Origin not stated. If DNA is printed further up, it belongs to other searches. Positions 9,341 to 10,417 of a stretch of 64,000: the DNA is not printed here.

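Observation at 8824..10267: Coiled-coil/2-TM protein and NYN nuclease occupy the position where dnaJ is expected after dnaK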

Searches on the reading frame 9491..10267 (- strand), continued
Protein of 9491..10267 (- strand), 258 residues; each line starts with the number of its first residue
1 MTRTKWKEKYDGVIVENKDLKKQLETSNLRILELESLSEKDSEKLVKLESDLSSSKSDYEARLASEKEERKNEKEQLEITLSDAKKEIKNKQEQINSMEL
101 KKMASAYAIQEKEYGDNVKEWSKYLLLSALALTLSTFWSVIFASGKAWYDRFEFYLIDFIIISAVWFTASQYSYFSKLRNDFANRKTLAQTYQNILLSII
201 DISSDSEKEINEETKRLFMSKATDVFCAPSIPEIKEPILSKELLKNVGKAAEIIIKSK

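Call 79: search_protein_families(library=padloc, proteins=[L001:8835-9422:+, L001:9522-10022:+, L003:9068-9586:+, L003:9719-10441:+, L003:10788-11678:+, L017:792-3482:+, L008:850-1560:+, L010:1062-1634:+, L023:716-2350:+, L021:3458-4966:+], max_evalue=0.01)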
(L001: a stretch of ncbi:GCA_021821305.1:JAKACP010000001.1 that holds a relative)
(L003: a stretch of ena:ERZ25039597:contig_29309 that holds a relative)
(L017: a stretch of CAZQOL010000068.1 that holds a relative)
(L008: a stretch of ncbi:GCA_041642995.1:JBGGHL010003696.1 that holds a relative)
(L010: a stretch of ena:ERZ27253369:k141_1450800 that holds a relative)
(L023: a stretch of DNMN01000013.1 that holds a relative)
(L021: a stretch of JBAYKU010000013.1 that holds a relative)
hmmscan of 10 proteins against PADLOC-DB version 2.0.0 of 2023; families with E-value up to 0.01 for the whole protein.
L001:8835-9422:+ (195 aa): 0 families

L001:9522-10022:+ (166 aa): 0 families

L003:9068-9586:+ (172 aa): 0 families

L003:9719-10441:+ (240 aa): 0 families

L003:10788-11678:+ (296 aa): 1 family
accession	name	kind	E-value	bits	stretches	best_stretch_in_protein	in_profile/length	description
PDLC01439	typeIV_DinG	-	0.0027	14.4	1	31-230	224-377/575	CAS-IV-A; associated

L017:792-3482:+ (896 aa): 0 families

L008:850-1560:+ (236 aa): 1 family
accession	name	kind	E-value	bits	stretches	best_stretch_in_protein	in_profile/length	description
PDLC04109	PD-T7-4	-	1.7e-14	51.8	1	3-204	11-180/211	-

L010:1062-1634:+ (190 aa): 0 families

L023:716-2350:+ (544 aa): 1 family
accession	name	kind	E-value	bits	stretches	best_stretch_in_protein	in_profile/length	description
PDLC02204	MzaB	-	1.9e-08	31.2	1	23-134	20-132/500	-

L021:3458-4966:+ (502 aa): 93 families (the best 25 are shown)
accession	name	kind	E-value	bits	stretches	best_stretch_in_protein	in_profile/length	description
PDLC04149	HEC-04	-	2.1e-19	67.5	2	238-285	235-282/494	-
PDLC04135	mad3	-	1.1e-17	62.7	2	5-189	2-181/374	mads_3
PDLC02981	AriAB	-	1.7e-15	54.8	2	4-47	2-45/694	-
PDLC00279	PtuA1|PtuA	-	3.5e-15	54.1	2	3-70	4-70/416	AAA ATPase domain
PDLC02914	ATPase-Toprim_I-B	-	1.3e-14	52.3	1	8-442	5-404/443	-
PDLC00278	PtuA1|PtuA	-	2.4e-14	51.5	2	4-46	2-44/436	AAA ATPase domain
PDLC00271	PtuA1|PtuA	-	3.9e-14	51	2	4-45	2-43/421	AAA ATPase domain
PDLC03878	NsnB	-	7.4e-14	50.3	2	159-312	172-308/345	-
PDLC00298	PtuA1|PtuA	-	1.1e-13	49.1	2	4-46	2-44/423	AAA ATPase domain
PDLC02979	AriA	-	1.5e-13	49.3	2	149-279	246-372/373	-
PDLC00305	PtuA1|PtuA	-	3.8e-13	47.6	2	4-72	2-68/392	AAA ATPase domain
PDLC04611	PDC-M38A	-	4.2e-13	47.5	2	235-292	285-342/383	-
PDLC02980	AriA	-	4.3e-13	47.9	1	27-281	1-304/304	-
PDLC04608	PDC-M38A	-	6.1e-13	47.2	2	1-90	1-95/367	-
PDLC00310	PtuA1|PtuA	-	1.9e-12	45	2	4-49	2-47/443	AAA ATPase domain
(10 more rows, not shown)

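Call 80: search_protein_families(library=pfam, proteins=[P0094, P0095, P0103, P0116, P0119, P0079, P0058, P0072, P0082, P0083], max_evalue=0.001)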
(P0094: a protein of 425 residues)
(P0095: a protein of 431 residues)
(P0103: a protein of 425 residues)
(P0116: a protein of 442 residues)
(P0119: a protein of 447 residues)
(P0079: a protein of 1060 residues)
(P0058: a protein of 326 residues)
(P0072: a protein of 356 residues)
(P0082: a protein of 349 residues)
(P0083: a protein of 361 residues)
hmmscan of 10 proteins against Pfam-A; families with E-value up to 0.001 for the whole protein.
P0094 (425 aa): 0 families

P0095 (431 aa): 0 families

P0103 (425 aa): 1 family
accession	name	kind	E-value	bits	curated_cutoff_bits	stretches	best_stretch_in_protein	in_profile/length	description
PF06160.17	EzrA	-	2.1e-05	23.5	39.6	1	126-250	51-173/557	Septation ring formation regulator, EzrA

P0116 (442 aa): 0 families

P0119 (447 aa): 0 families

P0079 (1060 aa): 22 families
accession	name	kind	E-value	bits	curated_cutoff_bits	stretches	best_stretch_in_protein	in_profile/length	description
PF13374.12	TPR_10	-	8.3e-80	261.2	27.5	10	836-870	1-35/42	Tetratricopeptide repeat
PF13181.12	TPR_8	-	8.3e-52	169.4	25.7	4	837-868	1-32/34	Tetratricopeptide repeat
PF13424.12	TPR_12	-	4.3e-41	139.4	30.1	3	835-915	1-77/77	Tetratricopeptide repeat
PF07719.23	TPR_2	-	3.2e-33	111.5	27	0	654-683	2-31/34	Tetratricopeptide repeat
PF24885.1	TPR_NPHP3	-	3.8e-15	56.4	100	1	833-915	95-173/239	Nephrocystin-3 TPR domain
PF00515.34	TPR_1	-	2.2e-14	53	27.8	0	837-868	1-32/34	Tetratricopeptide repeat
PF08590.15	DUF1771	-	1.5e-12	48.1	28.7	0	851-877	29-55/64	Domain of unknown function (DUF1771)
PF12931.13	TPR_Sec16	-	1e-11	45.6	22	0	545-622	190-268/298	Sec16 Sec23-binding domain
PF13428.12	TPR_14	-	1.6e-11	44.1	23.5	0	564-593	4-33/44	Tetratricopeptide repeat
PF07721.20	TPR_4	-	2.1e-10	40.7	27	0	655-673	3-21/26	Tetratricopeptide repeat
PF20421.4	DHR-2_Lobe_C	-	7.6e-09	35.9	26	0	859-895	66-102/103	DHR-2, Lobe C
PF01123.25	Stap_Strp_toxin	-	2.1e-08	35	23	0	709-731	43-65/87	Staphylococcal/Streptococcal toxin, OB-fold domain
PF13431.12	TPR_17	-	1.2e-07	31.8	24.4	0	650-668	10-28/34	Tetratricopeptide repeat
PF12583.14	TPPII_C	-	2.3e-06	28.4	27.7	0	952-976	31-55/69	Tripeptidyl peptidase II, C-terminal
PF13174.12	TPR_6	-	3.5e-06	27.7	26.3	0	565-592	4-31/33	Tetratricopeptide repeat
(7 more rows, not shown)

P0058 (326 aa): 12 families
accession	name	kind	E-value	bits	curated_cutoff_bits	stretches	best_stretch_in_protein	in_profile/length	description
PF09787.14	Golgin_A5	-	4.1e-06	27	31.7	1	67-176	55-160/305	Golgin subfamily A member 5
PF05557.18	MAD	-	7.7e-06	25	30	1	5-180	5-181/661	Mitotic checkpoint protein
PF00038.26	Filament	-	3e-05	24.3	40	1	6-188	107-288/313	Intermediate filament protein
PF07926.17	TPR_MLP1_2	-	4e-05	24.1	36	0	37-97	60-120/129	TPR/MLP1/MLP2-like protein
PF21928.1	XLF_CC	-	4.6e-05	23.7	27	1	143-171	17-45/53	XLF protein coiled-coil region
PF10174.14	Cast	-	0.00011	21.1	29.1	0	8-183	358-538/766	RIM-binding protein of the cytomatrix active zone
PF25481.1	Nucleoprot-TPR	-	0.00023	21.6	27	0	7-64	20-77/80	Nucleoprotein TPR-like domain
PF15619.11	Lebercilin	-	0.00037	20.6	34.3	0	5-66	120-181/193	Ciliary protein causing Leber congenital amaurosis disease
PF14362.11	DUF4407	-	0.00044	20.1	31.3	0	12-139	122-232/297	Domain of unknown function (DUF4407)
PF15905.10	HMMR_N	-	0.00055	19.9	30.1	0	88-168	248-328/330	Hyaluronan mediated motility receptor N-terminal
PF09769.14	ApoO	-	0.00062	20.1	31.4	0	72-124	10-62/131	Apolipoprotein O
PF14818.11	SOGA1-2-like_CC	-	0.00088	19.6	26.6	0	28-59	21-52/54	SOGA 1/2-like, coiled-coil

P0072 (356 aa): 1 family
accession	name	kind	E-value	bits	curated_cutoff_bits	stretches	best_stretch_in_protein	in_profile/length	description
PF14817.11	HAUS5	-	0.00062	19.1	25.6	1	76-187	40-124/643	HAUS augmin-like complex subunit 5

P0082 (349 aa): 1 family
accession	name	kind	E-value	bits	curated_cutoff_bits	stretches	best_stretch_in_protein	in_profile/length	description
PF12420.13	DUF3671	-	0.00028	20.9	34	1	114-269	71-219/223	Fam-L, Fam-M like protein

P0083 (361 aa): 0 families

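Call 87: search_dna_similar(query=window:9491-10267:-, collection=plasmids, mode=protein, max_evalue=0.001)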
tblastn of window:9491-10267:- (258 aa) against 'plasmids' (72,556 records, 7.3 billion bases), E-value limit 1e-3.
No match.

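Call 88: search_dna_similar(query=window:9491-10267:-, collection=phages, mode=protein, max_evalue=0.001)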
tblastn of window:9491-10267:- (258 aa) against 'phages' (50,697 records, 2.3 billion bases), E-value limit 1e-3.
No match.

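Call 89: search_dna_similar(query=P0095, collection=plasmids, mode=protein, max_evalue=0.001, max_rows=10)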
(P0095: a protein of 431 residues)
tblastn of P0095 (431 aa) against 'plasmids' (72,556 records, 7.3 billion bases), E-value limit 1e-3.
Records with a match: 18; places in all: 18; records where one place covers at least 80% of the query: 0.
Best place of each record, by identity: <60% 18.
By first word of the organism name: Vibrio 11; Xanthomonas 4; Klebsiella 1; Paraburkholderia 1; Agrobacterium 1.
By predicted mobility (MOB-suite, as given by PLSDB): mobilizable 8; non-mobilizable 6; conjugative 4.
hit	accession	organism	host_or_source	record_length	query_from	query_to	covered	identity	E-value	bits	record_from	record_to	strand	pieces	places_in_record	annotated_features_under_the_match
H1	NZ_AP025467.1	Vibrio chagasii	-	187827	268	430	38%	29.9%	2e-11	74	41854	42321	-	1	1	hypothetical protein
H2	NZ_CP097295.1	Vibrio sp. J383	Atlantic salmon,Tissue sample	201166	268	427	37%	28.6%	2e-12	77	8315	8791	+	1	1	hypothetical protein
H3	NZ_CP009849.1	Vibrio parahaemolyticus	aquarium water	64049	268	422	36%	28.8%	8e-13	78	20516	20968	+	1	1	hypothetical protein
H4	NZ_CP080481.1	Vibrio parahaemolyticus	whole organism,shellfish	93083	268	422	36%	28.8%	8e-13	78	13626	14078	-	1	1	hypothetical protein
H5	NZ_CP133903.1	Vibrio parahaemolyticus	Penaeus vannamei,Diseased shrimp,shrimp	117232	268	422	36%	28.8%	8e-13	78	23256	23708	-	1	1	hypothetical protein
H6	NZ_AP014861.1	Vibrio parahaemolyticus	-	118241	268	422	36%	28.8%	8e-13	78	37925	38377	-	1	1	hypothetical protein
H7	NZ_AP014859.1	Vibrio parahaemolyticus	Penaeus vannamei,hepatopancrease of ...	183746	268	422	36%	28.8%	8e-13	78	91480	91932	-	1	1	hypothetical protein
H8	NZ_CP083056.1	Klebsiella pneumoniae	Homo sapiens,rectal swab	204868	267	425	37%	24.0%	1e-9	68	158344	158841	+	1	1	hypothetical protein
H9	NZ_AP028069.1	Vibrio sp. FE10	Apostichopus japonicus,fertilized egg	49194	319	422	24%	31.5%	8e-6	56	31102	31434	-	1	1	hypothetical protein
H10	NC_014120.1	Paraburkholderia atlantica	-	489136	323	428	25%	30.2%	5e-9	66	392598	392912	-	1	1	hypothetical protein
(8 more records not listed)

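Call 91: get_annotated_region(hit=H8, flank=6000)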
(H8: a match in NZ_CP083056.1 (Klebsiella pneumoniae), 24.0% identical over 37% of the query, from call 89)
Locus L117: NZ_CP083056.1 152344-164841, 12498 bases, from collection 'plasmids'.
description: Klebsiella pneumoniae strain 1613258639 plasmid p1-1613258639
organism: Klebsiella pneumoniae (NCBI taxid 573)
taxonomy: Bacteria; Pseudomonadota; Gammaproteobacteria; Enterobacterales; Enterobacteriaceae; Klebsiella; Klebsiella pneumoniae
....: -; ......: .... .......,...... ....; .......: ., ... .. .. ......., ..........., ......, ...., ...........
typing (MOB-suite, as given by PLSDB): conjugative; replicon IncFIB,IncFII,rep_cluster_1,rep_cluster_2183; relaxase MOBF,MOBF; mating-pair formation MPF_F
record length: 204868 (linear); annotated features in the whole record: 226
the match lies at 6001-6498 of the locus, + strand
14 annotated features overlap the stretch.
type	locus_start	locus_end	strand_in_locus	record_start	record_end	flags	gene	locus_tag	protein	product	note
CDS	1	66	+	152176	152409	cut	-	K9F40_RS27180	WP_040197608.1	DUF2732 family protein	-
CDS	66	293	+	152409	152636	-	-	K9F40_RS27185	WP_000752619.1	TraR/DksA family transcriptional regulator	-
CDS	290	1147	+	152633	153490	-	-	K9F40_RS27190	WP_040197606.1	DNA adenine methylase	-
CDS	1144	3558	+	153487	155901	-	-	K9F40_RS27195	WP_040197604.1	replication endonuclease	GO:0006260 - DNA replication [Evidence IEA]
CDS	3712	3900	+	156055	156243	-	-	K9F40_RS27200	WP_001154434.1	hypothetical protein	-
CDS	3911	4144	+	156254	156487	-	-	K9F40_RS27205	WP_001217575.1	DinI-like family protein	-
CDS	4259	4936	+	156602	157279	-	-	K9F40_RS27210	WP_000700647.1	hypothetical protein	-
CDS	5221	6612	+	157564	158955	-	-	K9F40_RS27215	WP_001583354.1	hypothetical protein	-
CDS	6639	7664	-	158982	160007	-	-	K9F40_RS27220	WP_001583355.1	phage portal protein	-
CDS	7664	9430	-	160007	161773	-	-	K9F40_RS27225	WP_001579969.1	terminase ATPase subunit family protein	-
CDS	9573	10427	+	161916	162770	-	-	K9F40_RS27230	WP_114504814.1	GPO family capsid scaffolding protein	-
CDS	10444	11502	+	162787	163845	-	-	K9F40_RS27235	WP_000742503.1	phage major capsid protein, P2 family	GO:0019069 - viral capsid assembly [Evidence IEA]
CDS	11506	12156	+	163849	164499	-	-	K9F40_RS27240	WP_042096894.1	terminase endonuclease subunit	-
CDS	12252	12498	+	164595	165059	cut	-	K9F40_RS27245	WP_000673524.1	head completion/stabilization protein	-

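Call 92: get_annotated_region(hit=H3, flank=6000)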
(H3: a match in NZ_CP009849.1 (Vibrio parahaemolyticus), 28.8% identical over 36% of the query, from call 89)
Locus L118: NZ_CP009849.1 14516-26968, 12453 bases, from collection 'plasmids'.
description: Vibrio parahaemolyticus strain FORC_004 plasmid pFORC4, complete sequence
organism: Vibrio parahaemolyticus (NCBI taxid 670)
taxonomy: Bacteria; Pseudomonadota; Gammaproteobacteria; Vibrionales; Vibrionaceae; Vibrio; Vibrio parahaemolyticus
host: -; source: aquarium water; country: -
typing (MOB-suite, as given by PLSDB): mobilizable; replicon rep_cluster_1486; relaxase MOBC
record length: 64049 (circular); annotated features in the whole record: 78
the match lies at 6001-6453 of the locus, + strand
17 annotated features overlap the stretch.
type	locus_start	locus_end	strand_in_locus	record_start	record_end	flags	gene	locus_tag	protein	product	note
CDS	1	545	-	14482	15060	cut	-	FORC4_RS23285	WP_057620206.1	hypothetical protein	-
CDS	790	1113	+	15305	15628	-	-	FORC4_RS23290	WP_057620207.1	hypothetical protein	-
CDS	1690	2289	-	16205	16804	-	-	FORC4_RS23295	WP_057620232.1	Vat family streptogramin A O-acetyltransferase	-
CDS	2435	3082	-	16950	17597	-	-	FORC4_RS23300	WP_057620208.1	recombinase family protein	GO:0006310 - DNA recombination [Evidence IEA]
CDS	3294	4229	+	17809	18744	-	-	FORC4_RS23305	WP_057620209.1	hypothetical protein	-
CDS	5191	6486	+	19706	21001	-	-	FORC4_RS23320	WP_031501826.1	hypothetical protein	-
CDS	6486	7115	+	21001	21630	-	-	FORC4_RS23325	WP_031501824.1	site-specific integrase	GO:0015074 - DNA integration [Evidence IEA]; GO:0006310 - DNA recombination [Evidence IEA]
CDS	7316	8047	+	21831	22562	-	-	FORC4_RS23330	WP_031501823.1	Abi family protein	-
CDS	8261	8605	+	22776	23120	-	-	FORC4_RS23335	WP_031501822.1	hypothetical protein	-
CDS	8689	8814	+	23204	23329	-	-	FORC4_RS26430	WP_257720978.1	hypothetical protein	-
CDS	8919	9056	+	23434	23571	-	-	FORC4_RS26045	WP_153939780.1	hypothetical protein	-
CDS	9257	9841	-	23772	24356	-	-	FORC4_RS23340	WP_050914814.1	DUF2913 family protein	-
CDS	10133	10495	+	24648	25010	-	-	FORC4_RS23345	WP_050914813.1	hypothetical protein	-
CDS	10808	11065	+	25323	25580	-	-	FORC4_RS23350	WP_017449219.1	hypothetical protein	-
CDS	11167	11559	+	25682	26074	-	-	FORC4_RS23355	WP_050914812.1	hypothetical protein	-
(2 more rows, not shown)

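Call 93: get_annotated_region(hit=H10, flank=6000)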
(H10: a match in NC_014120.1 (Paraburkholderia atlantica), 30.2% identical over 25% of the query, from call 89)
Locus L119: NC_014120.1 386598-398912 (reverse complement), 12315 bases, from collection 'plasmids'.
description: Paraburkholderia atlantica plasmid pBC201, complete sequence
organism: Paraburkholderia atlantica (NCBI taxid 2654982)
taxonomy: Bacteria; Pseudomonadota; Betaproteobacteria; Burkholderiales; Burkholderiaceae; Paraburkholderia; Paraburkholderia atlantica
host: -; source: -; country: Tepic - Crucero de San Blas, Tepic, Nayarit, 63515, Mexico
typing (MOB-suite, as given by PLSDB): conjugative; relaxase MOBP,MOBP; mating-pair formation MPF_T
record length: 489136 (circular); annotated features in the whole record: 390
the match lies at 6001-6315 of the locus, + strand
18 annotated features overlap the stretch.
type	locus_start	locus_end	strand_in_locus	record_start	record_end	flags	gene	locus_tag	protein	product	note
CDS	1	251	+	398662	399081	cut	-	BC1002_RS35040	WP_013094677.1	DUF2513 domain-containing protein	-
CDS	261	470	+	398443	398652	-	-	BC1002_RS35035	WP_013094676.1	hypothetical protein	-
CDS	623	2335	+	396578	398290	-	-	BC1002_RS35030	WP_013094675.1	AAA family ATPase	-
CDS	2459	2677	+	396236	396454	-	-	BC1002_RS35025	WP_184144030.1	hypothetical protein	-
CDS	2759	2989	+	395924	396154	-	-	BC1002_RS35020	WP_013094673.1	hypothetical protein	-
CDS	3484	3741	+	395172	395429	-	-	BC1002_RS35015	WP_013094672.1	hypothetical protein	-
CDS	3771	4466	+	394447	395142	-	-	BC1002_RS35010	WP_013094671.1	hypothetical protein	-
CDS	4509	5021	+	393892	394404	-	-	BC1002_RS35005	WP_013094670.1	hypothetical protein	-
CDS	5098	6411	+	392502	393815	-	-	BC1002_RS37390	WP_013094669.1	hypothetical protein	-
CDS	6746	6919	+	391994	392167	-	-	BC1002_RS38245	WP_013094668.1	hypothetical protein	-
CDS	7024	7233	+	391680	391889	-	-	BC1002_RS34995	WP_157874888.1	hypothetical protein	-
CDS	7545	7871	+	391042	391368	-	-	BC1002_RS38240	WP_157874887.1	hypothetical protein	-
CDS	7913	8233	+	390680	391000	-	-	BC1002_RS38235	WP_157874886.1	hypothetical protein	-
CDS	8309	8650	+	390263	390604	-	-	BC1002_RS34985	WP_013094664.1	DUF3876 domain-containing protein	-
CDS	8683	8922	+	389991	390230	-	-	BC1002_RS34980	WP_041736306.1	hypothetical protein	-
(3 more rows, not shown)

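Call 95: search_dna_similar(query=L117:5221-6612:+, collection=phages, mode=protein, max_evalue=0.00001, max_rows=12)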
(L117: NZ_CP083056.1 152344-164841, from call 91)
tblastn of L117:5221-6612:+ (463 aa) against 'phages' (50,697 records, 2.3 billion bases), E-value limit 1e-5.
Records with a match: 1; places in all: 1; records where one place covers at least 80% of the query: 1.
Best place of each record, by identity: <60% 1.
By first word of the organism name: Providencia 1.
By host as written in the record: Providencia stuartii 1.
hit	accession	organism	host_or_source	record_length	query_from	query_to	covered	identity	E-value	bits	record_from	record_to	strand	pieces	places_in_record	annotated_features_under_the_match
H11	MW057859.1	Providencia phage PSTCR8lys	Providencia stuartii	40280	1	436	94%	45.4%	1e-118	387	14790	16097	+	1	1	hypothetical protein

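Call 104: get_annotated_region(hit=H11, flank=5000)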
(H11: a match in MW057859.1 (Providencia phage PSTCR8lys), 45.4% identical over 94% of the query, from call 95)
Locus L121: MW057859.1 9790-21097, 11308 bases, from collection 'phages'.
description: Providencia phage PSTCR8lys, complete genome.
organism: Providencia phage PSTCR8lys (NCBI taxid 2783551)
taxonomy: Viruses; Duplodnaviria; Heunggongvirae; Uroviricota; Caudoviricetes
host: Providencia stuartii; source: sewage sample; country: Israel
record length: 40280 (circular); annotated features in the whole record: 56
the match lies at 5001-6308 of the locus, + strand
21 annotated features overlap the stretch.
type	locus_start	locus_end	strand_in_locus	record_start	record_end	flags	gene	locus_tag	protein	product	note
CDS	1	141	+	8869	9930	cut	-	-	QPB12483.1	hypothetical protein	-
CDS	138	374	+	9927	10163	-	-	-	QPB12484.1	hypothetical protein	-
CDS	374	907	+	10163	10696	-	-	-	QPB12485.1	DNA N-6-adenine methyltransferase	-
CDS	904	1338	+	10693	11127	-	-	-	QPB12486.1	hypothetical protein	-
CDS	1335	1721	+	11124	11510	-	-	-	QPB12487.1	hypothetical protein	-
CDS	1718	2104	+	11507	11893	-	-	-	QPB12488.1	hypothetical protein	-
CDS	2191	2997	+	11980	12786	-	-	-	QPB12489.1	hypothetical protein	-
CDS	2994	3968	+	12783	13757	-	-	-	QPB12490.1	hypothetical protein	-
CDS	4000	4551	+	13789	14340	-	-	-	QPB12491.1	hypothetical protein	-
CDS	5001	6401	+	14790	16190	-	-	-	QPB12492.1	hypothetical protein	-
CDS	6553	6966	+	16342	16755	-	-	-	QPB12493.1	hypothetical protein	-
CDS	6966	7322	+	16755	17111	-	-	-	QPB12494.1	hypothetical protein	-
CDS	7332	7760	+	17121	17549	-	-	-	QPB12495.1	structural protein P5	-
CDS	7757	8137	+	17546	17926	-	-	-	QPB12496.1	hypothetical protein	-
CDS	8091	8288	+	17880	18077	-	-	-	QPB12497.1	hypothetical protein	-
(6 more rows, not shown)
